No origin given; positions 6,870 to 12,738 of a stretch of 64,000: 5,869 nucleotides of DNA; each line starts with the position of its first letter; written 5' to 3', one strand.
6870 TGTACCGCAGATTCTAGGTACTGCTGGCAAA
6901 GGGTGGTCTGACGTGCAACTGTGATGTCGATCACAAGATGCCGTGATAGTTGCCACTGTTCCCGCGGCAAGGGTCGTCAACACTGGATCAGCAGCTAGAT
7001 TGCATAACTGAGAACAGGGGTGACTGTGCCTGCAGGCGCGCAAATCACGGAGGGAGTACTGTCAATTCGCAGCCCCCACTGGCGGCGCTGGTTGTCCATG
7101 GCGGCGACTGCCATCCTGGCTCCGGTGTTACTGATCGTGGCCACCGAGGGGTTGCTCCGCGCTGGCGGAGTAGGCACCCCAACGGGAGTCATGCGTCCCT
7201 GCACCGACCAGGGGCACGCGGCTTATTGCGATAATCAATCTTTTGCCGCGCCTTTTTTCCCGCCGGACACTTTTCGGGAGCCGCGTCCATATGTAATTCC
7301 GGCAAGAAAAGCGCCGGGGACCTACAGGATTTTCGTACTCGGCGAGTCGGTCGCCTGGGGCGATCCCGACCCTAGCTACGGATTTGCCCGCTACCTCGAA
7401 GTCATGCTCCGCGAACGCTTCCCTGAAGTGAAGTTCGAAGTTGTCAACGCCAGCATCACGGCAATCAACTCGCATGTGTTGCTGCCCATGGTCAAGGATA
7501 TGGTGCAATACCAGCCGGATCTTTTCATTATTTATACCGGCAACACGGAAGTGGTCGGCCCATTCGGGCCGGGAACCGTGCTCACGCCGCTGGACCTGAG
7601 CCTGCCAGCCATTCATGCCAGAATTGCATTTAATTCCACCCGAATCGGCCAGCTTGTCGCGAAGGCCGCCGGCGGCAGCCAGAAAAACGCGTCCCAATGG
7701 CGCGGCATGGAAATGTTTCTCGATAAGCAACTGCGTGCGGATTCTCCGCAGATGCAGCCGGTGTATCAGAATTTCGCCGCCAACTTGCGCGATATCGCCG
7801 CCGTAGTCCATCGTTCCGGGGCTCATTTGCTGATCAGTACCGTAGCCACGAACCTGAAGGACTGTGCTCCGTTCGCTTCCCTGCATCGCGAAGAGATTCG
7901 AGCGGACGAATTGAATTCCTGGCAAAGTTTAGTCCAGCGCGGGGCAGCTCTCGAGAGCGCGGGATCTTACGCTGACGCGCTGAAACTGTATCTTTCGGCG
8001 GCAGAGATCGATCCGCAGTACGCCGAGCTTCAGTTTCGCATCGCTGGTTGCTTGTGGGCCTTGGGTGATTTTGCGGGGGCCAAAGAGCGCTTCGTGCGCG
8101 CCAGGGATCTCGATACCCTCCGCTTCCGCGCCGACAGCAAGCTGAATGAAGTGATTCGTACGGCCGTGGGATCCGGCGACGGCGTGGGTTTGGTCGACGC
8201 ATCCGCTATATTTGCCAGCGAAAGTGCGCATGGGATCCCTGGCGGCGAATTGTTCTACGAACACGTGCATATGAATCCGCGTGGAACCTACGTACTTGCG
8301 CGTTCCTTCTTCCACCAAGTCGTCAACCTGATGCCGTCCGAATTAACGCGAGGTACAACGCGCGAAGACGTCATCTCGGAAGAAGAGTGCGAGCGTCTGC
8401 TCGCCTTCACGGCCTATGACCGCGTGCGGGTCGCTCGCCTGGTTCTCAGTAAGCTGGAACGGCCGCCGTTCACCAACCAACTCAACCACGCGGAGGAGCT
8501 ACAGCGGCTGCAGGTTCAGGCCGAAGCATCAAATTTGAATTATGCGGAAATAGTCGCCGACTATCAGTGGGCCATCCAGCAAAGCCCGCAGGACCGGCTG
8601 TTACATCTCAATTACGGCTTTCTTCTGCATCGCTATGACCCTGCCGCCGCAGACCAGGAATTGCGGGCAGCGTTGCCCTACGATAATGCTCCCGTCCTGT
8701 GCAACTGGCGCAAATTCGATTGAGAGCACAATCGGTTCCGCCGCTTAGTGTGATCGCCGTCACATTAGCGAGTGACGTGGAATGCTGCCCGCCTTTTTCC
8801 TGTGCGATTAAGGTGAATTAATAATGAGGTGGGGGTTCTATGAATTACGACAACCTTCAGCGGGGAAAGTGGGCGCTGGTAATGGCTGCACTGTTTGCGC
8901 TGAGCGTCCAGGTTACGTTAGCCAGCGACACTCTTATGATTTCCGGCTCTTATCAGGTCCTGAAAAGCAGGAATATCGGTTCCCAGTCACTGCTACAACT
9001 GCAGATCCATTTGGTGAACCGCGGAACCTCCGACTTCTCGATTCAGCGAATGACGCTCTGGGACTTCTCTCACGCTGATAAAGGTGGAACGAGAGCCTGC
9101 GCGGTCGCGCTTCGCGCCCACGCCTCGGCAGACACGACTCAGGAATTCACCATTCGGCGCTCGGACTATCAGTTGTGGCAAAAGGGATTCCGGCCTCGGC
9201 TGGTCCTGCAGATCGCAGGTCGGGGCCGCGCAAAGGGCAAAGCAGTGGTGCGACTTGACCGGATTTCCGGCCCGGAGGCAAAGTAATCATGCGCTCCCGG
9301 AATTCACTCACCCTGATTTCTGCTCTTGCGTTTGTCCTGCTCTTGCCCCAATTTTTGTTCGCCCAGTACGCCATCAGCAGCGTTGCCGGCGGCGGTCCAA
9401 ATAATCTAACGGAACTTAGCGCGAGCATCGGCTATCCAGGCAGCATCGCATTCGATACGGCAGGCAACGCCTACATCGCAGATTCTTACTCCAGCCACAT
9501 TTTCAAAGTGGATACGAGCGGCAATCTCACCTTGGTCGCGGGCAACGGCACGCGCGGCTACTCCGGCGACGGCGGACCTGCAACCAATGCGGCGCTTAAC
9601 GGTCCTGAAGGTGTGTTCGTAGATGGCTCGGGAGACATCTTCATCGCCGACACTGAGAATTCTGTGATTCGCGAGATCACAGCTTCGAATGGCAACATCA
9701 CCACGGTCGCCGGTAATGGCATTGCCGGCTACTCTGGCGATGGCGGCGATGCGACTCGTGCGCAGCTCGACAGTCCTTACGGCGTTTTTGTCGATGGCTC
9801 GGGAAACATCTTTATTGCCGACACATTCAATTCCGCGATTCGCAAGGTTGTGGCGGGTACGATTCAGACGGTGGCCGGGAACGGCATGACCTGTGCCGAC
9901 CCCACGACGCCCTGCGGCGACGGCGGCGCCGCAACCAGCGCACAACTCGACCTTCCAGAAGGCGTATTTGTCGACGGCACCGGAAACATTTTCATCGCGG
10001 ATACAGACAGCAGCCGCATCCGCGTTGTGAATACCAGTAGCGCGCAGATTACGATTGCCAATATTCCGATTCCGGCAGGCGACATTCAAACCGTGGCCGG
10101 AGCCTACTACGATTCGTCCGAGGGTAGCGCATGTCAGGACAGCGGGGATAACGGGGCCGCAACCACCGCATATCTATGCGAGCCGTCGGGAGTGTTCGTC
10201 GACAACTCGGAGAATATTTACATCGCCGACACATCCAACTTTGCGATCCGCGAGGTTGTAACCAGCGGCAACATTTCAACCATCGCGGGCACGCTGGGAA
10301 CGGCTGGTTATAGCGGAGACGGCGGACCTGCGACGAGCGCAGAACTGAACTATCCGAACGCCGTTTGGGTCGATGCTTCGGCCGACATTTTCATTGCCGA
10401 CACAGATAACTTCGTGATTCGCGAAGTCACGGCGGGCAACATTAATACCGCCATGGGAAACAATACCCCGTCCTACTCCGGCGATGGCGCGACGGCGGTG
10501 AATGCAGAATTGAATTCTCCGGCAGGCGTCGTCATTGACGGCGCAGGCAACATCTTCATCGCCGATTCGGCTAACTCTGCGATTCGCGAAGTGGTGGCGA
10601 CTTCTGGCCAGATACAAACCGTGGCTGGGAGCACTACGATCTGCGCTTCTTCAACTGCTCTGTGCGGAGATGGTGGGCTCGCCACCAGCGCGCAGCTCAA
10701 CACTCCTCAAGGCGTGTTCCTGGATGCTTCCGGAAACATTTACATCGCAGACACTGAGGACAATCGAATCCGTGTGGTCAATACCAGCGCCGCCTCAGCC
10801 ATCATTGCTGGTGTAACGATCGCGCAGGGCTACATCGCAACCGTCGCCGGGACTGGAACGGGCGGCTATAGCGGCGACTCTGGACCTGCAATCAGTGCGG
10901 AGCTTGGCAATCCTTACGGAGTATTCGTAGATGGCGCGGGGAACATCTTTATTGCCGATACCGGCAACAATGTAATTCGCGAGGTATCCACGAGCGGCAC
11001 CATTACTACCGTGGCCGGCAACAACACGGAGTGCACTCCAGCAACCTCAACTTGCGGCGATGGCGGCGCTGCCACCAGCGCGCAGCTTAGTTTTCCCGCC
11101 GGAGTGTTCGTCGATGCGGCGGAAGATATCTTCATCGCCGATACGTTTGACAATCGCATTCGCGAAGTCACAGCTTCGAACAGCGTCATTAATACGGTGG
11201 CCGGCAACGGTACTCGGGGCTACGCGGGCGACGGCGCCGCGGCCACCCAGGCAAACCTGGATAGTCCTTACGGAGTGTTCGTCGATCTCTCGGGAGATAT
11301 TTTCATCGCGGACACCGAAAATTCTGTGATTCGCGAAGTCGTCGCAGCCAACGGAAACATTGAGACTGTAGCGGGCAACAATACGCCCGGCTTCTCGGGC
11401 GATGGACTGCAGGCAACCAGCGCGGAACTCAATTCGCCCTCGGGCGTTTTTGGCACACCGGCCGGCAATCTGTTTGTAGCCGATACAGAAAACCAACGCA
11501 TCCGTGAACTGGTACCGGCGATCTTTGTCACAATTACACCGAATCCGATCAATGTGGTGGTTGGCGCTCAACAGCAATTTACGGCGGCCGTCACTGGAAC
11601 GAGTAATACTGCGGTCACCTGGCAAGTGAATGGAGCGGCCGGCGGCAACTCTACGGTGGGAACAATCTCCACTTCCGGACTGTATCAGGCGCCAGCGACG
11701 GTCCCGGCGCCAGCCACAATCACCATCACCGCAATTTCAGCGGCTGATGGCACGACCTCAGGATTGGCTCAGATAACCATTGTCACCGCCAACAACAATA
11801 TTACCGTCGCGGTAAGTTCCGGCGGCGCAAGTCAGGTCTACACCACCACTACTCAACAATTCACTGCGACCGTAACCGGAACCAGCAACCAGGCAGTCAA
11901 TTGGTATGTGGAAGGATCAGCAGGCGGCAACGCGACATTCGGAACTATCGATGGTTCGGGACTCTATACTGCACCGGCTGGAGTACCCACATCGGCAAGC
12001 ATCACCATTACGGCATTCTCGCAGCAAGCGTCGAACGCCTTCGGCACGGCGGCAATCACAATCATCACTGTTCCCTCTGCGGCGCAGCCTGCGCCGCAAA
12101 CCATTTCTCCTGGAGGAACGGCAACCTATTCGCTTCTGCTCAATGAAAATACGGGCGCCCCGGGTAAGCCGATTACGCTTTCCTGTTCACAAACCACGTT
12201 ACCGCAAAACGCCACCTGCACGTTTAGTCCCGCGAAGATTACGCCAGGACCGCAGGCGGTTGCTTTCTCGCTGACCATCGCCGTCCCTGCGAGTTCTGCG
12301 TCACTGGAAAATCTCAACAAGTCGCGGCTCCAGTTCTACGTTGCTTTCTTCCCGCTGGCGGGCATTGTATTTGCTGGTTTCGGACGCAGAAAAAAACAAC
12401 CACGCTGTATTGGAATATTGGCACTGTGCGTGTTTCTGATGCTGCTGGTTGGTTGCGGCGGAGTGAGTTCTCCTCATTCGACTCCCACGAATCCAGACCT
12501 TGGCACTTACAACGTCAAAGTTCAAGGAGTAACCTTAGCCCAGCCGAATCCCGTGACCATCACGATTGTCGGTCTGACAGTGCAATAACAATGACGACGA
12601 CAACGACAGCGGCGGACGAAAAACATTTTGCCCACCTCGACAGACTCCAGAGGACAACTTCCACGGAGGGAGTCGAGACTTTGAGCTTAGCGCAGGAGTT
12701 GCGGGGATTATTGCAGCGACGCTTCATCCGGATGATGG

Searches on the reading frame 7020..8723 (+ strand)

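Call 19: search_protein_families(library=pfam, proteins=[window:7020-8723:+], max_evalue=0.001)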
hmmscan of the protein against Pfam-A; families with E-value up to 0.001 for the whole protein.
window:7020-8723:+ (567 aa): 8 families
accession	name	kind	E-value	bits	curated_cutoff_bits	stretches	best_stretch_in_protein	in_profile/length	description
PF07719.23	TPR_2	-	2.8e-07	30.6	27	0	303-334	3-34/34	Tetratricopeptide repeat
PF14559.12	TPR_19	-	6.1e-07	30.1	25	1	313-361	3-51/68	Tetratricopeptide repeat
PF13414.12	TPR_11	-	1.1e-05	25.5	26.8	1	313-345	6-38/42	TPR repeat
PF13428.12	TPR_14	-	2.1e-05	25.2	23.5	0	303-342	3-42/44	Tetratricopeptide repeat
PF13472.12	Lipase_GDSL_2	-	2.6e-05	25.2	32.9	0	107-260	2-139/178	GDSL-like Lipase/Acylhydrolase family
PF00515.34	TPR_1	-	0.00013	22.1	27.8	0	303-334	3-34/34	Tetratricopeptide repeat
PF13424.12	TPR_12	-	0.00043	20.9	30.1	0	303-364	5-74/77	Tetratricopeptide repeat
PF25182.1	NonGDSL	-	0.00048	19.9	80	1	92-200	18-129/220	Non-GDSL lipase-like family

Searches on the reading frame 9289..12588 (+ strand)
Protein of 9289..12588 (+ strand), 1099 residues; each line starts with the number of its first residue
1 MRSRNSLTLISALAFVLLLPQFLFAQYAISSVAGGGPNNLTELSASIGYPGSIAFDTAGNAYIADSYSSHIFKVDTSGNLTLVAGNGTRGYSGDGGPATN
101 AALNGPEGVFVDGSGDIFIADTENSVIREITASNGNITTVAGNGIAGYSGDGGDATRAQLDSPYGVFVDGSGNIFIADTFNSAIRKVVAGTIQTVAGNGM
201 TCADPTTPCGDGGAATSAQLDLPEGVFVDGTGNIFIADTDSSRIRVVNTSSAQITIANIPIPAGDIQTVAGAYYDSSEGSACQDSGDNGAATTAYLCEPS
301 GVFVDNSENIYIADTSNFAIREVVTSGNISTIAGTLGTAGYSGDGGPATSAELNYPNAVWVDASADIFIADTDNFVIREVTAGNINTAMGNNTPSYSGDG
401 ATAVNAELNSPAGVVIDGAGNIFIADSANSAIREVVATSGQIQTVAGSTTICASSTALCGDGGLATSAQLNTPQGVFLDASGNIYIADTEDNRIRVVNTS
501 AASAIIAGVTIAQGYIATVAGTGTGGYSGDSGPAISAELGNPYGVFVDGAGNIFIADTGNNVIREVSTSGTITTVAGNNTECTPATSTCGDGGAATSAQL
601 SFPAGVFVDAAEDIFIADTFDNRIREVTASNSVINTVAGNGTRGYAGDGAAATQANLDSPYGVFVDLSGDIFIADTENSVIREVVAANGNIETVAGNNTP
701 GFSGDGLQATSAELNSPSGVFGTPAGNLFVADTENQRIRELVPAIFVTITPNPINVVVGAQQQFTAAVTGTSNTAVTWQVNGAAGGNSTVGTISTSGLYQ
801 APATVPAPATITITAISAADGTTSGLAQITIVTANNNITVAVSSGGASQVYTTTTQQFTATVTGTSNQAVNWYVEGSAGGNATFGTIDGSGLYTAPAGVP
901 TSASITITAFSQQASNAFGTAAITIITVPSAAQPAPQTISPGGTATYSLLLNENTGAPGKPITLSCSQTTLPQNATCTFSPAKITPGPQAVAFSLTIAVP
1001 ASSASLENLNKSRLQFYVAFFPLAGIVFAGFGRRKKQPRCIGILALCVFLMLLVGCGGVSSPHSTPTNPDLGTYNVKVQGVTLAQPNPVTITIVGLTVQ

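Call 19: search_protein_families(library=pfam, proteins=[window:9289-12588:+], max_evalue=0.001)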
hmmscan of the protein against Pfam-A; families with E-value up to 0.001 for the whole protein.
window:9289-12588:+ (1099 aa): 5 families
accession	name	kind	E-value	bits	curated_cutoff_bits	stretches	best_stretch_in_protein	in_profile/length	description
PF25021.1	TEN_NHL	-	2.4e-70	237.7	27.1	9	574-640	114-178/357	Teneurin NHL domain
PF01436.27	NHL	-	4.6e-43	143.6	20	1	470-496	1-27/28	NHL repeat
PF06739.17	SBBP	-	1.4e-11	44.6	20.5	0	44-64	10-29/38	Beta-propeller repeat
PF08450.18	SGL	-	3e-10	40.5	26.3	0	39-138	125-217/246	SMP-30/Gluconolactonase/LRE-like region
PF07679.22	I-set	-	2.5e-05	24.7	23.7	0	747-784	3-40/90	Immunoglobulin I-set domain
